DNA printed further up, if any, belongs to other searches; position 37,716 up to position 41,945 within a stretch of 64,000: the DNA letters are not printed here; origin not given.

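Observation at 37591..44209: Partial tandem duplication of the 1309-aa membrane protein gene, each copy preceded by the same ~190-bp repeat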

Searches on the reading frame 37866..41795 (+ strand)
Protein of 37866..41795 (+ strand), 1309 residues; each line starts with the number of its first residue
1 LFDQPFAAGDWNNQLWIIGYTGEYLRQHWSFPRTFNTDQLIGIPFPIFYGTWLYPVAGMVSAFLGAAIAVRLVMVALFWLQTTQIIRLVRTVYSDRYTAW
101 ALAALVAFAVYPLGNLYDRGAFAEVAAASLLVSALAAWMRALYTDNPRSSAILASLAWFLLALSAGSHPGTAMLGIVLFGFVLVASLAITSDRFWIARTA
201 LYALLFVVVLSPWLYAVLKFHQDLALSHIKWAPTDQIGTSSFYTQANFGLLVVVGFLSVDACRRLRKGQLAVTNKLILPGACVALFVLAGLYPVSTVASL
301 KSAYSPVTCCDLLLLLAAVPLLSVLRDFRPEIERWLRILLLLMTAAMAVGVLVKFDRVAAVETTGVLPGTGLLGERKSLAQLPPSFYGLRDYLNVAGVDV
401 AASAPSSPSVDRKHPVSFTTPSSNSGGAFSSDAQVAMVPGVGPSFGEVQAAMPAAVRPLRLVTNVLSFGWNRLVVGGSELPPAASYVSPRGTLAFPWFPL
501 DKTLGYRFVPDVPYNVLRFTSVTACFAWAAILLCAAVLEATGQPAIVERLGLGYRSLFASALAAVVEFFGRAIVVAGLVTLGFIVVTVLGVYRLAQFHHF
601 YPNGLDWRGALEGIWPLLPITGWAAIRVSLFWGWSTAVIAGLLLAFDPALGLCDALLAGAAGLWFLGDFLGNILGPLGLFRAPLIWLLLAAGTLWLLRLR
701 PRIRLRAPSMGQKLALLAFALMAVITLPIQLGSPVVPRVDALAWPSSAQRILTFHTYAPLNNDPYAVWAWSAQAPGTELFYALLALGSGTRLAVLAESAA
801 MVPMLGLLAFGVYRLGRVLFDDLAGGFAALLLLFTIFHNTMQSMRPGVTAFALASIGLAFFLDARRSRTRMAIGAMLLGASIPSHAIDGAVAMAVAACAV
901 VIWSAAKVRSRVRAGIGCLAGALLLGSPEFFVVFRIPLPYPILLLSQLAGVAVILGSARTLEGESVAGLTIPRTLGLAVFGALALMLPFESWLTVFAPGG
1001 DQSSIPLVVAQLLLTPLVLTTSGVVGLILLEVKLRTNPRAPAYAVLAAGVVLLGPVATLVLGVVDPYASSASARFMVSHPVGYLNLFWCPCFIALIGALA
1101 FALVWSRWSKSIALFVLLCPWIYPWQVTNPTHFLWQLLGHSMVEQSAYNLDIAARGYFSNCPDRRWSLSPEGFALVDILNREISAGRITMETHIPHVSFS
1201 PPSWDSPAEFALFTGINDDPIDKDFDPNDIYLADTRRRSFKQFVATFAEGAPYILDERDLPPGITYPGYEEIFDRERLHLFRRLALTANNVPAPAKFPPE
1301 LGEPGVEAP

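Call 11: search_protein_families(library=pfam, proteins=[window:37866-41795:+], max_evalue=0.01)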
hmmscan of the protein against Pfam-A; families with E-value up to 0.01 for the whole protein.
window:37866-41795:+ (1309 aa): 0 families

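Call 16: find_homologous_proteins(query=window:37866-41792:+, max_evalue=0.001)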
Query window:37866-41792:+ (1309 aa): 6 proteins with E <= 0.001 among 8000 candidates.
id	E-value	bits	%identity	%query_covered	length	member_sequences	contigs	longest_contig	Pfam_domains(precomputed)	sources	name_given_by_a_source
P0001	0.0e+0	2905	100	100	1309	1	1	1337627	-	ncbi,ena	-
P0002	1.9e-153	531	68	17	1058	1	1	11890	-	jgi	jgi:hypothetical protein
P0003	2.6e-152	527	66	17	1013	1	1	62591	-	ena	-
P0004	2.9e-151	524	67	17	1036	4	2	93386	-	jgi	-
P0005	1.1e-96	343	39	41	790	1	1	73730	-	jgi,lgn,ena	-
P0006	5.6e-93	331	38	42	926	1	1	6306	-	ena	-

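Call 18: find_encoding_contigs(protein=P0001, flank=10000, max_places=4)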
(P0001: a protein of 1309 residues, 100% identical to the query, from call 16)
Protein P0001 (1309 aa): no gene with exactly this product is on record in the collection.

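Call 19: find_encoding_contigs(protein=P0003, flank=10000, max_places=3)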
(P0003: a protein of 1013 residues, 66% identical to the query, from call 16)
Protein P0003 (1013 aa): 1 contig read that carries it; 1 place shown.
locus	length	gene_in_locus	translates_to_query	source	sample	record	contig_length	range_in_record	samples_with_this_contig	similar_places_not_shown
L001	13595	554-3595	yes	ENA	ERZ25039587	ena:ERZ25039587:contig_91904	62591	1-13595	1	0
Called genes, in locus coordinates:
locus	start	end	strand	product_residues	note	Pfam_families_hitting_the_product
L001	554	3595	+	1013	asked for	-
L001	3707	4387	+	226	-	PF13489:Methyltransf_23, PF05175:MTS, PF02353:CMAS (weak), PF02390:Methyltransf_4 (weak), PF13847:Methyltransf_31, PF08241:Methyltransf_11, PF08242:Methyltransf_12, PF13649:Methyltransf_25, +1 more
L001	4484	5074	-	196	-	PF07044:DUF1329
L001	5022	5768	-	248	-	PF07044:DUF1329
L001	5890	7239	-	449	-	-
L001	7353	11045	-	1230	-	PF18072:FGAR-AT_linker, PF00586:AIRS, PF02769:AIRS_C, PF00586:AIRS, PF02769:AIRS_C, PF13230:GATase_4 (weak), PF13522:GATase_6, PF13537:GATase_7, +1 more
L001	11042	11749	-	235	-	PF07685:GATase_3, PF13507:GATase_5, PF01965:DJ-1_PfpI (weak)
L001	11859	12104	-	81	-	PF02700:PurS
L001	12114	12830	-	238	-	PF01259:SAICAR_synt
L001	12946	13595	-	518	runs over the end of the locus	PF00206:Lyase_1, PF08328:ASL_C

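Call 20: find_encoding_contigs(protein=P0004, flank=10000, max_places=3)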
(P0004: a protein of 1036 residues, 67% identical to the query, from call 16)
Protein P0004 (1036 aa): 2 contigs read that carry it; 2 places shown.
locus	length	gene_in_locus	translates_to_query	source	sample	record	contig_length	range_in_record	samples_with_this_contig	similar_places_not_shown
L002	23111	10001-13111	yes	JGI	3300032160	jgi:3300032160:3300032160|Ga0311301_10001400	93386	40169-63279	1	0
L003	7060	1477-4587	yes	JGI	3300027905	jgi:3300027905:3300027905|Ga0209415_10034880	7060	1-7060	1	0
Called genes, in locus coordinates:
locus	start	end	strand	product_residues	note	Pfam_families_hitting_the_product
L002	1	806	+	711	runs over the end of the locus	-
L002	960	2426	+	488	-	-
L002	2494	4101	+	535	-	-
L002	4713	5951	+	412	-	-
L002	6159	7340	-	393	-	PF00535:Glycos_transf_2, PF26629:GT2_TM_C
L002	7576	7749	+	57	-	-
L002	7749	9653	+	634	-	-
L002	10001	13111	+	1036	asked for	-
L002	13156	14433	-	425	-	PF07044:DUF1329, PF17131:TP_0789-like (faint)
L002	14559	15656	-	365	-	-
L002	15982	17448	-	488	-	PF13230:GATase_4 (weak), PF13522:GATase_6, PF13537:GATase_7, PF00156:Pribosyltran (weak)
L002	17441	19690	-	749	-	PF18072:FGAR-AT_linker, PF00586:AIRS, PF02769:AIRS_C, PF00586:AIRS, PF02769:AIRS_C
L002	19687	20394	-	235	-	PF07685:GATase_3, PF13507:GATase_5, PF01965:DJ-1_PfpI (weak)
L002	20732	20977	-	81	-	PF02700:PurS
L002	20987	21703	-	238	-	PF01259:SAICAR_synt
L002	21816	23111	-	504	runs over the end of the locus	PF00206:Lyase_1, PF08328:ASL_C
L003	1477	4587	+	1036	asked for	-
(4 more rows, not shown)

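Call 21: find_encoding_contigs(protein=P0002, flank=10000, max_places=3)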
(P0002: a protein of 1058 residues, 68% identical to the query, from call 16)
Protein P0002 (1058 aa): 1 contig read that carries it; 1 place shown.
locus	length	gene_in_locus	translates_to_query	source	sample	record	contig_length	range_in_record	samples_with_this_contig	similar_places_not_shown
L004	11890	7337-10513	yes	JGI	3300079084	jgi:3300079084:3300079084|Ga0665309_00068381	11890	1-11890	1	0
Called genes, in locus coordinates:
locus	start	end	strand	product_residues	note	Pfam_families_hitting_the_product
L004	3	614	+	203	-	?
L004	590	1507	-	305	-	PF01656:CbiA, PF07015:VirC1 (faint), PF09140:MipZ (weak), PF10609:ParA, PF13614:AAA_31 (faint)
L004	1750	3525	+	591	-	PF13231:PMT_2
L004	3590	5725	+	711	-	-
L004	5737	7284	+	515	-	PF13231:PMT_2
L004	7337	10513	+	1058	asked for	-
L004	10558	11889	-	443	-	?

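Call 28: find_related_loci(query=window:37866-41792:+, collection=genome_contigs, flank=10000)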
Query window:37866-41792:+ (1309 aa) in genome_contigs; peptide patterns used: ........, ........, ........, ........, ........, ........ (x = any residue, [..] = any of these).
25 stretches matched a pattern, but none encodes a relative of the query by tblastn (E <= 1e-3).
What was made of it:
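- Tried and rejected: A genome_contigs scan with gene A found nothing (call 28).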

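Call 31: list_cluster_members(proteins=[P0001, P0007, P0008, P0013, P0014])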
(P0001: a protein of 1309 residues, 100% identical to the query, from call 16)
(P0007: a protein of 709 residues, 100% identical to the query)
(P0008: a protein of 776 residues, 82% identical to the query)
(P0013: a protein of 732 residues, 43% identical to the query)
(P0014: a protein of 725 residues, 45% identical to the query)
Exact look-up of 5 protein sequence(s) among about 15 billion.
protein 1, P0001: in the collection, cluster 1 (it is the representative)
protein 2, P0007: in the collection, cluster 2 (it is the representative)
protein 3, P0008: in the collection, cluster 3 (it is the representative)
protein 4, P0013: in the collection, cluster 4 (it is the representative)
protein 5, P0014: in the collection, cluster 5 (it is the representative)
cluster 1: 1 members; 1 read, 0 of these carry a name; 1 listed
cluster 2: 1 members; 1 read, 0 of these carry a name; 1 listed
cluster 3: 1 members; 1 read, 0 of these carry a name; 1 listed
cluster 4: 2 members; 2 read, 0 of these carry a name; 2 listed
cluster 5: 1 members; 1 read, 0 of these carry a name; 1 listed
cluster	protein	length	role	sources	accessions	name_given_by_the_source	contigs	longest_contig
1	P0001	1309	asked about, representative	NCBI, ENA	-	-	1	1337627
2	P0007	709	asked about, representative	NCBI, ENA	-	-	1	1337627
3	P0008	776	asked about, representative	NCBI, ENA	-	-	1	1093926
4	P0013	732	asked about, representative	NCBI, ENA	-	-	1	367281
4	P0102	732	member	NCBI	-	-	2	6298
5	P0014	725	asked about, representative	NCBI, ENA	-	-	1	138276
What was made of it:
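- Tried and rejected: Cluster look-up gave no accessions (call 31).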

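Call 44: search_protein_families(library=pfam, proteins=[P0002, P0005, P0006], max_evalue=1)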
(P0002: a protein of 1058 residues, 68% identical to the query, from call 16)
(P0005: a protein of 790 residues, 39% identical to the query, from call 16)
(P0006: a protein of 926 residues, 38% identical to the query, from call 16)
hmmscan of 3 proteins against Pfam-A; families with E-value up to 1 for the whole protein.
P0002 (1058 aa): 0 families

P0005 (790 aa): 1 family
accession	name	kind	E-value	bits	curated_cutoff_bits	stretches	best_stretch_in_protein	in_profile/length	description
PF03893.22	Lipase3_N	-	0.048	14.1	22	1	103-144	3-46/76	Lipase 3 N-terminal region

P0006 (926 aa): 0 families
